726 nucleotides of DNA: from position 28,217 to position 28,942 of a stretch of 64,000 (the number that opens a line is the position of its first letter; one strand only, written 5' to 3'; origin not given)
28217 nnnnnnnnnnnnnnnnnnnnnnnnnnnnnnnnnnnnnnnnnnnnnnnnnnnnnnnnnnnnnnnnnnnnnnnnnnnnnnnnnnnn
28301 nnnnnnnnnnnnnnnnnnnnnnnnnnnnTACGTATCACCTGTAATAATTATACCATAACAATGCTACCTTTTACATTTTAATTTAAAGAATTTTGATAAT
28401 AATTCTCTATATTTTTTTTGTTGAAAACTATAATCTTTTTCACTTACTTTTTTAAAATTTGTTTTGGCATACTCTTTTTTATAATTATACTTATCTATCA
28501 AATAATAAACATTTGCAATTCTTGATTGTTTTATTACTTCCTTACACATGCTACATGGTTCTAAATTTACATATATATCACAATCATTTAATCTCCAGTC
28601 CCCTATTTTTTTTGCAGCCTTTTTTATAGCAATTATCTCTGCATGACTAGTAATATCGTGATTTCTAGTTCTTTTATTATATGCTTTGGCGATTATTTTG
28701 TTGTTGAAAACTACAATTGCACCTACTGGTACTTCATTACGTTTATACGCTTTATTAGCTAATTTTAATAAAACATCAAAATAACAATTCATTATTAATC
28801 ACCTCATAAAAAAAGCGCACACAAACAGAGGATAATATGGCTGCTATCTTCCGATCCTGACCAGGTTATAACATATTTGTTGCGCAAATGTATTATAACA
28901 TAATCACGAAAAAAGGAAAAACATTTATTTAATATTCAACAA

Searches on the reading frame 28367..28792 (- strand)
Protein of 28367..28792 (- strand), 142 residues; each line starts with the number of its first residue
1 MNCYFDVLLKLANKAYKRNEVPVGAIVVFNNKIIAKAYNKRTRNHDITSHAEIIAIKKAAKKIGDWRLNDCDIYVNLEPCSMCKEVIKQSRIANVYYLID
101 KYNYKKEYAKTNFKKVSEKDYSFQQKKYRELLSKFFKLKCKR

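Call 9: search_protein_families(library=pfam, proteins=[window:28367-28792:-])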
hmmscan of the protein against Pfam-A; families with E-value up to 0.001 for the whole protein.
window:28367-28792:- (142 aa): 2 families
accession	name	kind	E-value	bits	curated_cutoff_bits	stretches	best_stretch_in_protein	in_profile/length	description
PF14437.12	MafB19-deam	-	2.1e-31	109.2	27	1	4-137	6-139/142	MafB19-like deaminase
PF00383.29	dCMP_cyt_deam_1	-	1.9e-28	98.8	25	1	5-98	8-101/102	Cytidine and deoxycytidylate deaminase zinc-binding region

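Call 70: find_encoding_contigs(protein=window:28367-28792:-, flank=3000, max_places=5)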
Protein window:28367-28792:- (142 aa): 2 contigs read that carry it; 1 place shown.
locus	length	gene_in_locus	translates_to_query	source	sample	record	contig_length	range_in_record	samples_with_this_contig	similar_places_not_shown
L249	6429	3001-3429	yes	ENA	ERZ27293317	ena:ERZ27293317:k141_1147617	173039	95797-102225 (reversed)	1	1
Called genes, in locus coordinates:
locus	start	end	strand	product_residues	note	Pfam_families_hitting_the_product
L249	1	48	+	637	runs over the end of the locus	PF02518:HATPase_c, PF00204:DNA_gyraseB, PF01751:Toprim, PF00986:DNA_gyraseB_C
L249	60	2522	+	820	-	PF00521:DNA_topoisoIV, PF03989:DNA_gyraseA_C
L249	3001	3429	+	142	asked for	PF00383:dCMP_cyt_deam_1, PF14437:MafB19-deam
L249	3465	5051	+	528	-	PF05496:RuvB_N (faint), PF13177:DNA_pol3_delta2, PF00004:AAA, PF13401:AAA_22 (faint), PF22608:DNAX_ATPase_lid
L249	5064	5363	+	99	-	PF02575:YbaB_DNA_bd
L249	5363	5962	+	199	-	PF21176:RecR_HhH, PF02132:RecR_ZnF, PF01751:Toprim (weak), PF13662:Toprim_4, PF21175:RecR_C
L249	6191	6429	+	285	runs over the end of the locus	PF13177:DNA_pol3_delta2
